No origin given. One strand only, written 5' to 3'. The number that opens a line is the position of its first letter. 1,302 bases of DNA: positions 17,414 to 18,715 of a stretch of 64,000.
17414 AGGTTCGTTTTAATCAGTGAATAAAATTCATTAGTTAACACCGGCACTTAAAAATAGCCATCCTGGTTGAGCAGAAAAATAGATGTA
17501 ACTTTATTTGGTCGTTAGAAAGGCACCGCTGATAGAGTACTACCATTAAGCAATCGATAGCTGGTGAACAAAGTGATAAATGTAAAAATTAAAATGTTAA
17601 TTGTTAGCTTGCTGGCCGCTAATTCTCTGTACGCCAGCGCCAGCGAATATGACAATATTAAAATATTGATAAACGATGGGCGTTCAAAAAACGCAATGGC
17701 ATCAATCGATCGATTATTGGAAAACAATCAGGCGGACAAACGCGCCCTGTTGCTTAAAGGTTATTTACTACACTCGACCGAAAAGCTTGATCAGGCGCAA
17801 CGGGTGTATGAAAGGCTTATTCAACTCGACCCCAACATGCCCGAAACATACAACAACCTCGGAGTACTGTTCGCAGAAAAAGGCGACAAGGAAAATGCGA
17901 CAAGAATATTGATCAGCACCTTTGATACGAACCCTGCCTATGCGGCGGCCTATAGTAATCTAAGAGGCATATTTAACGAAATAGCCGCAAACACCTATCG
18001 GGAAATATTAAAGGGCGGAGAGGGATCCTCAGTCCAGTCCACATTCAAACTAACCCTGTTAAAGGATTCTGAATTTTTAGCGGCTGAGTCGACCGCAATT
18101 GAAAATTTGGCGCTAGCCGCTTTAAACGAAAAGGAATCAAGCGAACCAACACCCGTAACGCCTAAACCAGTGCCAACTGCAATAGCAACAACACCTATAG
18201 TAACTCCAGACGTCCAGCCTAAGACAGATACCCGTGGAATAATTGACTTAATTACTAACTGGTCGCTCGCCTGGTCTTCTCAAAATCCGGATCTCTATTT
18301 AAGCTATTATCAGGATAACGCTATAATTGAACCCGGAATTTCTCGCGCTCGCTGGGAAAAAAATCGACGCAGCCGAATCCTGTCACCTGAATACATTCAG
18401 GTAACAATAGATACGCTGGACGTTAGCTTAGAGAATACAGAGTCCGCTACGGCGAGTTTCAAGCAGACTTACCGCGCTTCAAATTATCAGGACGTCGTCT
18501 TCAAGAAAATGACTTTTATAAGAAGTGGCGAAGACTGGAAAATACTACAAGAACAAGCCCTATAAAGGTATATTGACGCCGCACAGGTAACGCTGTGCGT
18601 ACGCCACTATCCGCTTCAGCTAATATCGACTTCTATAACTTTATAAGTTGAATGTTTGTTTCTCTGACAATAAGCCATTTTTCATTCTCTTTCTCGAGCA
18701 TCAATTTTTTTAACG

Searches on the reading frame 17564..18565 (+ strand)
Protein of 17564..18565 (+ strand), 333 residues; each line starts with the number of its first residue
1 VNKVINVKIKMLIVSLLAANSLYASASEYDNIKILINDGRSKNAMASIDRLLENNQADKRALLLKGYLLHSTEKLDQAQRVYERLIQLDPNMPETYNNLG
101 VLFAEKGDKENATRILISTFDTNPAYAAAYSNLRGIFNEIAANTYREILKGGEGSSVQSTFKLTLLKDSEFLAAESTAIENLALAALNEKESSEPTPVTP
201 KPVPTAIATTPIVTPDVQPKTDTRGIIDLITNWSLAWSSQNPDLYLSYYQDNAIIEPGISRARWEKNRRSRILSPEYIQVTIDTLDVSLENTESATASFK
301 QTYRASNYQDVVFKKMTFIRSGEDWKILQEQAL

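Call 3: search_protein_families(library=pfam, proteins=[window:17564-18565:+], max_evalue=0.1)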
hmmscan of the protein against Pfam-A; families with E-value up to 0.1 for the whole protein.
window:17564-18565:+ (333 aa): 19 families
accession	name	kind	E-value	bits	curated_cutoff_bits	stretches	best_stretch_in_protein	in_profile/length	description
PF24125.1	Cds6_C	-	5.6e-13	49.6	27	1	227-331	3-111/111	Cds6 C-terminal NTF2-like domain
PF13181.12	TPR_8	-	2.8e-10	40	25.7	1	60-91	2-33/34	Tetratricopeptide repeat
PF13414.12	TPR_11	-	1.3e-08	34.8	26.8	1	66-107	1-42/42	TPR repeat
PF13432.12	TPR_16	-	7.6e-08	33.1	32.7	2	33-93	5-65/65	Tetratricopeptide repeat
PF14559.12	TPR_19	-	8.3e-07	29.7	25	1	73-133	5-64/68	Tetratricopeptide repeat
PF00515.34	TPR_1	-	2.1e-06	27.7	27.8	1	60-91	2-33/34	Tetratricopeptide repeat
PF07719.23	TPR_2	-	3.2e-06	27.3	27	1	61-91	3-33/34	Tetratricopeptide repeat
PF13371.12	TPR_9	-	5e-06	26.9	35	1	69-123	5-59/73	Tetratricopeptide repeat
PF13428.12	TPR_14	-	1.9e-05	25.3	23.5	1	60-100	2-42/44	Tetratricopeptide repeat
PF13431.12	TPR_17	-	0.00013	22.4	24.4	1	82-112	2-32/34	Tetratricopeptide repeat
PF13174.12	TPR_6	-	0.00035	21.5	26.3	0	61-91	2-32/33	Tetratricopeptide repeat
PF13176.12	TPR_7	-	0.0004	20.7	27.9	0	61-91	1-31/36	Tetratricopeptide repeat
PF23914.1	TPR_CcmH_CycH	-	0.0078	16.5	42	0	28-90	89-152/158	Cytochrome c-type biogenesis protein H TPR domain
PF10373.15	EST1_DNA_bind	-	0.01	15.8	22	1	78-142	1-65/282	Est1 DNA/RNA binding domain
PF13424.12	TPR_12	-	0.012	16.3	30.1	0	62-114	6-66/77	Tetratricopeptide repeat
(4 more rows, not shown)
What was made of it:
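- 17564..18565 (+): Convergent gene: secreted TPR protein ending in a Cds6_C NTF2 module (aa 227-331). Fourth conserved member of the cassette. Pfam TPR families plus PF24125 at 5.6e-13 (call 3).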

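Call 4: search_protein_families(library=ncbifam, proteins=[window:17564-18565:+], max_evalue=0.1)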
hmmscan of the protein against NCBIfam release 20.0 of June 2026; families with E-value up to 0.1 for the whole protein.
window:17564-18565:+ (333 aa): 18 families
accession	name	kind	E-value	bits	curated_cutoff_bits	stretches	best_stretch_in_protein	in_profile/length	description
TIGR02917.1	PEP_TPR_lipo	equivalog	2.9e-09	35.4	312.2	1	33-113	167-247/899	XrtA/PEP-CTERM system TPR-repeat protein PrsT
TIGR02521.1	type_IV_pilW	equivalog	1.4e-08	34.6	154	1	37-122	43-128/234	type IV pilus biogenesis/stability protein PilW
NF040959.1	MamA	equivalog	2.3e-07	30.5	200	1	34-130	46-142/204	magnetosome protein MamA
NF052415.1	T3SS_chap_SctY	equivalog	1.8e-06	28.4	70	2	56-121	3-68/106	type III secretion apparatus assembly chaperone SctY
NF033920.0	C39_PA2778_fam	equivalog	1.1e-05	25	150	1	33-118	164-249/255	PA2778 family cysteine peptidase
NF008391.2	PRK11189.1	equivalog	1.3e-05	24.8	250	1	44-136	46-141/297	lipoprotein NlpI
NF033762.1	social_mot_Tgl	equivalog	2.9e-05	23.6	225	1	39-140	80-183/252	social motility TPR repeat lipoprotein Tgl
NF002725.1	PRK02603.1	equivalog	5.5e-05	23.2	143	1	51-112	63-125/173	photosystem I assembly protein Ycf3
TIGR00540.1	TPR_hemY_coli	hypoth_equivalog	5.7e-05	22.1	142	1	38-114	305-380/385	heme biosynthesis-associated TPR protein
NF040561.1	PrimPol_Msp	equivalog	0.00072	18.2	200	1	38-134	4-99/515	CRISPR-associated primase-polymerase type A1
TIGR02552.1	LcrH_SycD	equivalog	0.001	18.8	104.8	1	42-124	35-117/136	SycD/LcrH family type III secretion system chaperone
NF033758.1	gliding_GltE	equivalog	0.0024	16.9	225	1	43-114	274-346/411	adventurous gliding motility TPR repeat lipoprotein GltE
TIGR03939.1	PGA_TPR_OMP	equivalog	0.0068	14.6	366.65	1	31-99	59-194/800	poly-beta-1,6 N-acetyl-D-glucosamine export porin PgaA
TIGR02795.1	tol_pal_ybgF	equivalog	0.0069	17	90.1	1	27-124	4-107/119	tol-pal system protein YbgF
NF047507.1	TPR_BatC_Lepto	exception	0.012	15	175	1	73-133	72-136/214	TPR repeat-containing protein BatC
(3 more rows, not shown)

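Call 77: search_protein_families(library=padloc, proteins=[window:17564-18565:+], max_evalue=0.01)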
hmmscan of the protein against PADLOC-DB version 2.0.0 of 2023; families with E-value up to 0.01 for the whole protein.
window:17564-18565:+ (333 aa): 1 family
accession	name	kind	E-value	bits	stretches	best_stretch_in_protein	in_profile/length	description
PDLC01101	PrimPol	-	0.00037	17.3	1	44-135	20-102/490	adaptation polymerase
